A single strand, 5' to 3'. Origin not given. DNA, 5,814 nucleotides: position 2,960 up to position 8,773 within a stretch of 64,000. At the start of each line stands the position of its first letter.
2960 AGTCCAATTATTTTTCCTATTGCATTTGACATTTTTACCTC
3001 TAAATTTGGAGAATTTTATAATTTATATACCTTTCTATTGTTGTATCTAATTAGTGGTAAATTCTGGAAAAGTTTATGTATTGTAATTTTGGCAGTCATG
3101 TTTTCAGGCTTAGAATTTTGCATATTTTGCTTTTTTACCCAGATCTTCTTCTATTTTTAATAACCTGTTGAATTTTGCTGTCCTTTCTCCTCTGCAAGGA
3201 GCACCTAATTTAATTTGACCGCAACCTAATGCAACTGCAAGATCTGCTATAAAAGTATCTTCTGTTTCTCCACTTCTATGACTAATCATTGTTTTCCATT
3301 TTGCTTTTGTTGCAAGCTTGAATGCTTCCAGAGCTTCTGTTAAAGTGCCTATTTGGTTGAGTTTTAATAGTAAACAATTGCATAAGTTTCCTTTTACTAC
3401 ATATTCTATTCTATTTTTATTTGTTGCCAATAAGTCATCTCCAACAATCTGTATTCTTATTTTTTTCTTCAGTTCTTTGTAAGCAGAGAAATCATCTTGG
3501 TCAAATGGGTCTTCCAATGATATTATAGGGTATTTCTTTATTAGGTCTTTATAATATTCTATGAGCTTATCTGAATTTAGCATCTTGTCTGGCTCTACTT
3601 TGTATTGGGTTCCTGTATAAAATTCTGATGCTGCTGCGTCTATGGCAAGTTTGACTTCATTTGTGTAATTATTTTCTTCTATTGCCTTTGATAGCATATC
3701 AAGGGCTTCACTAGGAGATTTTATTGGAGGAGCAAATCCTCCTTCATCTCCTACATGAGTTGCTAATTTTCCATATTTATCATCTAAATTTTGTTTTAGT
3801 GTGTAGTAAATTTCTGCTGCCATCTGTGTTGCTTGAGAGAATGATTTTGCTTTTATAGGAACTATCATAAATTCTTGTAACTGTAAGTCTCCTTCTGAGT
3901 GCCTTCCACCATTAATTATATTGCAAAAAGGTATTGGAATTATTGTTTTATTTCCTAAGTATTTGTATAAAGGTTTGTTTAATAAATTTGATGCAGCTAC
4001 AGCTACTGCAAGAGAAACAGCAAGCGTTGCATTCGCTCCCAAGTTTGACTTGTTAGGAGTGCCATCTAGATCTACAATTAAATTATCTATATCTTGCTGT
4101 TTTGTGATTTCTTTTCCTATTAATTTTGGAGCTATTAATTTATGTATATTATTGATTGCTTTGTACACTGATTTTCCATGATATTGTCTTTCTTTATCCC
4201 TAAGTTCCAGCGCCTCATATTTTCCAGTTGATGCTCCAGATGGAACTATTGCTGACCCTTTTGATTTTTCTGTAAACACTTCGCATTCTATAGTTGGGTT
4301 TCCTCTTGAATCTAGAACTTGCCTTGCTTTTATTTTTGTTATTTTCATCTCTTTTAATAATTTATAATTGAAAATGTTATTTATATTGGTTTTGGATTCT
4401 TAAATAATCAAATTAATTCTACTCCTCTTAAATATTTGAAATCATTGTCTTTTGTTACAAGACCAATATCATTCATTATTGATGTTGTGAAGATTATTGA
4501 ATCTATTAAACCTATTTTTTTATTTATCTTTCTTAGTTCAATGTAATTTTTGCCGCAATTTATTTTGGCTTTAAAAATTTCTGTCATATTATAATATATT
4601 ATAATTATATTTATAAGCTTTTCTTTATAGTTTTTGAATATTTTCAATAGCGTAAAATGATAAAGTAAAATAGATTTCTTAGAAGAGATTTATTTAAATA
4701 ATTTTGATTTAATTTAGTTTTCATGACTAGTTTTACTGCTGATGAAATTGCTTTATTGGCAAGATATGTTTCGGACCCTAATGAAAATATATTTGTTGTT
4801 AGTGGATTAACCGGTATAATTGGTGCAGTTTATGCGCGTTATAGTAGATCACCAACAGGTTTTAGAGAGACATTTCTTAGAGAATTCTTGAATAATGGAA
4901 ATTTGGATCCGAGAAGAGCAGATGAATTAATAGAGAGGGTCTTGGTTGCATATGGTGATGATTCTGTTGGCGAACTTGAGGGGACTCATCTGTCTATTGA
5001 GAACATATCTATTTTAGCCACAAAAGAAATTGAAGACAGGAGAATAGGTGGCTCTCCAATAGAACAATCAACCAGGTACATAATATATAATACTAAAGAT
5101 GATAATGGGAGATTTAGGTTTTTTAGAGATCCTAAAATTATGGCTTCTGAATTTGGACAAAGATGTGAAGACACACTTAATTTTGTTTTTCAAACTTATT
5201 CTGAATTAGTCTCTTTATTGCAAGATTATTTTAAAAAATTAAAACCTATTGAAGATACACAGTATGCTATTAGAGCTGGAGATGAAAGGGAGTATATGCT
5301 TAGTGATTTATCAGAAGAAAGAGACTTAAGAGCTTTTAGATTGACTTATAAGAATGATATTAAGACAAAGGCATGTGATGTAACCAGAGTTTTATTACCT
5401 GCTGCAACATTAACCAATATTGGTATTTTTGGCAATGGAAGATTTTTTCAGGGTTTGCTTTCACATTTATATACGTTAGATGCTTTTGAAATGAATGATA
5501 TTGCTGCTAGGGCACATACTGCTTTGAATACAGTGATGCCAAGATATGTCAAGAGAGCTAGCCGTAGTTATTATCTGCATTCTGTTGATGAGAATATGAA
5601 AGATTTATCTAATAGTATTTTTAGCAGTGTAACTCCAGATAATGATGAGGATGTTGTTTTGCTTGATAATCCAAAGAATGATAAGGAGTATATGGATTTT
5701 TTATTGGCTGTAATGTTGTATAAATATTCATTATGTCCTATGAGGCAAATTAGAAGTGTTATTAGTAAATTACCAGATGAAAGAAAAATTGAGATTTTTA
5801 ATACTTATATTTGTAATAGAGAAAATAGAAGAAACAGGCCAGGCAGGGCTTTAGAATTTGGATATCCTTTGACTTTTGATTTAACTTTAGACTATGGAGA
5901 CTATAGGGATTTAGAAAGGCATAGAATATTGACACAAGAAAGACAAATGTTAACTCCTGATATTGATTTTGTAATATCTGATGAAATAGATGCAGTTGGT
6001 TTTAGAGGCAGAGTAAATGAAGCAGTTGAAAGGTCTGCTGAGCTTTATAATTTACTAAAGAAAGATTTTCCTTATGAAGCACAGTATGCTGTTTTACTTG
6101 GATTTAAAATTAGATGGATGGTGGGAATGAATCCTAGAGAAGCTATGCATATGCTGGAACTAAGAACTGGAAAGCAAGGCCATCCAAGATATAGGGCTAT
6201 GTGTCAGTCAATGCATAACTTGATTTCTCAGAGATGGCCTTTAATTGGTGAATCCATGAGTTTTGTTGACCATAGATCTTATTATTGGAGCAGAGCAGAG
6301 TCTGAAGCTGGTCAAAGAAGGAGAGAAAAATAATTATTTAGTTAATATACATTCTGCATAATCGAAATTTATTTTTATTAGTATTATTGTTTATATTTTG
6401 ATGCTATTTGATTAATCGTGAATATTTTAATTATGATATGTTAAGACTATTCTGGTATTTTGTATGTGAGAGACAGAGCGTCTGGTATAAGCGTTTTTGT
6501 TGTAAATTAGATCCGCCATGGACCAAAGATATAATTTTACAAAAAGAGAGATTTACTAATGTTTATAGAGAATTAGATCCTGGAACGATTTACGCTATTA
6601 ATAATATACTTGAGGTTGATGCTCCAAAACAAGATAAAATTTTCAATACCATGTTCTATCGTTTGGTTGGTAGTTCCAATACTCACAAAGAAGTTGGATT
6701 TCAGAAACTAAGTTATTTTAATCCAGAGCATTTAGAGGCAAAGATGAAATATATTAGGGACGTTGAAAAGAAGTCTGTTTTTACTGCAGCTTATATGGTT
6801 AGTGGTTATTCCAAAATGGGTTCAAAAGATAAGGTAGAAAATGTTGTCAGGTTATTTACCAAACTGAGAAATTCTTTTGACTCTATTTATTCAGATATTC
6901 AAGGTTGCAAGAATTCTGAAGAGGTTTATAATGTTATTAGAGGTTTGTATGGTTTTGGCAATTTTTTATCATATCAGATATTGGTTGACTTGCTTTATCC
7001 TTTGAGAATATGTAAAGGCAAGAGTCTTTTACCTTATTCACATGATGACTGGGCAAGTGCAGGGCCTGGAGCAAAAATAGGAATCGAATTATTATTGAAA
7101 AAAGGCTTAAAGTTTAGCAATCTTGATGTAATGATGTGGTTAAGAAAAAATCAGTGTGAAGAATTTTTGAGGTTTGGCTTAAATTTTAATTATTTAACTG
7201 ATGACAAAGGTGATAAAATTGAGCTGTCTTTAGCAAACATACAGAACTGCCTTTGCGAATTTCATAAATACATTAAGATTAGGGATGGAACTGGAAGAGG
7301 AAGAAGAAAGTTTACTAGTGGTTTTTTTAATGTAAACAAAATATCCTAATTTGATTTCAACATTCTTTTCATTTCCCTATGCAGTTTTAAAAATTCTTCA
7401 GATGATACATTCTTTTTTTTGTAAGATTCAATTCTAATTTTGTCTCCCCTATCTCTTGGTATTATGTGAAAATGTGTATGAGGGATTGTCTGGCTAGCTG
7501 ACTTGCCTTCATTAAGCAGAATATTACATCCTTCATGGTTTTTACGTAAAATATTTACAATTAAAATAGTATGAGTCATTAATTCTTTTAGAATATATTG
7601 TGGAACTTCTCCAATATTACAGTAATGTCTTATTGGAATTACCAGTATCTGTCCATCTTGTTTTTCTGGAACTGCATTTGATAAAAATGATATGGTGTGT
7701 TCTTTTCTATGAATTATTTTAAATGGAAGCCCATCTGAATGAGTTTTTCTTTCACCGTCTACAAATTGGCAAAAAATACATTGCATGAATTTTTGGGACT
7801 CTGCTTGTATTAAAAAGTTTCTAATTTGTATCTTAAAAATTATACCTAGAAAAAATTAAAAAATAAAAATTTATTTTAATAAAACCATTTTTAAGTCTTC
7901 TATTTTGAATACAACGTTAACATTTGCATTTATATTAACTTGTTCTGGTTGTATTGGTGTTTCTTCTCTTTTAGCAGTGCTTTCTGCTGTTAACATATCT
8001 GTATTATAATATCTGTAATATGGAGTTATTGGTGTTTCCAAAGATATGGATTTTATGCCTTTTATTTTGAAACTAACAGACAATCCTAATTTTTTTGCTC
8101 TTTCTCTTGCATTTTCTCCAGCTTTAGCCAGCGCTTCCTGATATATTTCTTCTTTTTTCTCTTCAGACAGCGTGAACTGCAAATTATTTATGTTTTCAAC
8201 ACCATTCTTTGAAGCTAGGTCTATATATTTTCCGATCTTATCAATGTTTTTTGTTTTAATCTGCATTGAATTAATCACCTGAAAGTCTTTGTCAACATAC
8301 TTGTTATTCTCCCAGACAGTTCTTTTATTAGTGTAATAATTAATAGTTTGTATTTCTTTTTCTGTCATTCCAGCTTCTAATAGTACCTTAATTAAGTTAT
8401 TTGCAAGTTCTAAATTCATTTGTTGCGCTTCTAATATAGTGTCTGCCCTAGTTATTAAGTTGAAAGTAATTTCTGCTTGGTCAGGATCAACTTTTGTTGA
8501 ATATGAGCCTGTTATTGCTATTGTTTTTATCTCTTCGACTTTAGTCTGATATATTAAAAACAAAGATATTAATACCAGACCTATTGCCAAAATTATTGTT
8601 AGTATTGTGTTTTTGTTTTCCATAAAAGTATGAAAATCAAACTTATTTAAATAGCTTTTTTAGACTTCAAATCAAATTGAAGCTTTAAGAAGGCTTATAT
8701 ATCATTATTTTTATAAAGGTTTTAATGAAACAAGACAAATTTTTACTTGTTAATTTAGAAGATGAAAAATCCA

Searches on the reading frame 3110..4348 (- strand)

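Call 38: search_protein_families(library=pfam, proteins=[window:3110-4348:-], max_evalue=0.0001)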
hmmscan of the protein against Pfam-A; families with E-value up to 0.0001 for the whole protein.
window:3110-4348:- (412 aa): 3 families
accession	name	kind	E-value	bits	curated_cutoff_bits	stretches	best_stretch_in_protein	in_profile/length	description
PF00113.28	Enolase_C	-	1.1e-116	389.8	21.5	1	135-410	2-288/296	Enolase, C-terminal TIM barrel domain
PF03952.21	Enolase_N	-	1.5e-52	177.6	35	1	3-131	1-131/131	Enolase, N-terminal domain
PF13378.12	MR_MLE_C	-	3.4e-08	33.9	29.4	1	238-373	36-168/219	Enolase C-terminal domain-like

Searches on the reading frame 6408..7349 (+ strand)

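Call 38: search_protein_families(library=pfam, proteins=[window:6408-7349:+], max_evalue=0.0001)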
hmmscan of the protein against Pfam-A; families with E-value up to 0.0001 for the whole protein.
window:6408-7349:+ (313 aa): 1 family
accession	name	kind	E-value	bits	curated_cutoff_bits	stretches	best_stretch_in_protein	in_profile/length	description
PF18723.6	HMUDK_hel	-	4.9e-57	193.9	25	1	11-292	3-275/281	5-hmdU DNA kinase, helical domain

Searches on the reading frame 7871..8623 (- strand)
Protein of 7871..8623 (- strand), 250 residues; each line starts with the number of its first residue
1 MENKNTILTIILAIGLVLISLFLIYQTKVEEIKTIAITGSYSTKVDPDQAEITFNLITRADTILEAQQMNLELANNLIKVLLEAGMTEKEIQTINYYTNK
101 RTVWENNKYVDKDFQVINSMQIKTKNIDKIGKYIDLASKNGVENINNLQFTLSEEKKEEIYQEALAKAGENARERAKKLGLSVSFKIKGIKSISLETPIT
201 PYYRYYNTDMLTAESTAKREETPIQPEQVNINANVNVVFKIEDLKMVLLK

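Call 38: search_protein_families(library=pfam, proteins=[window:7871-8623:-], max_evalue=0.0001)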
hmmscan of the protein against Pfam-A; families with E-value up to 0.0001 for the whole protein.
window:7871-8623:- (250 aa): 1 family
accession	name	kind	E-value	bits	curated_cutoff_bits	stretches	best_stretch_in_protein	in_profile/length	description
PF04402.19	SIMPL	-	1.2e-38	133.9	25.2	1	35-239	1-205/205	Protein of unknown function (DUF541)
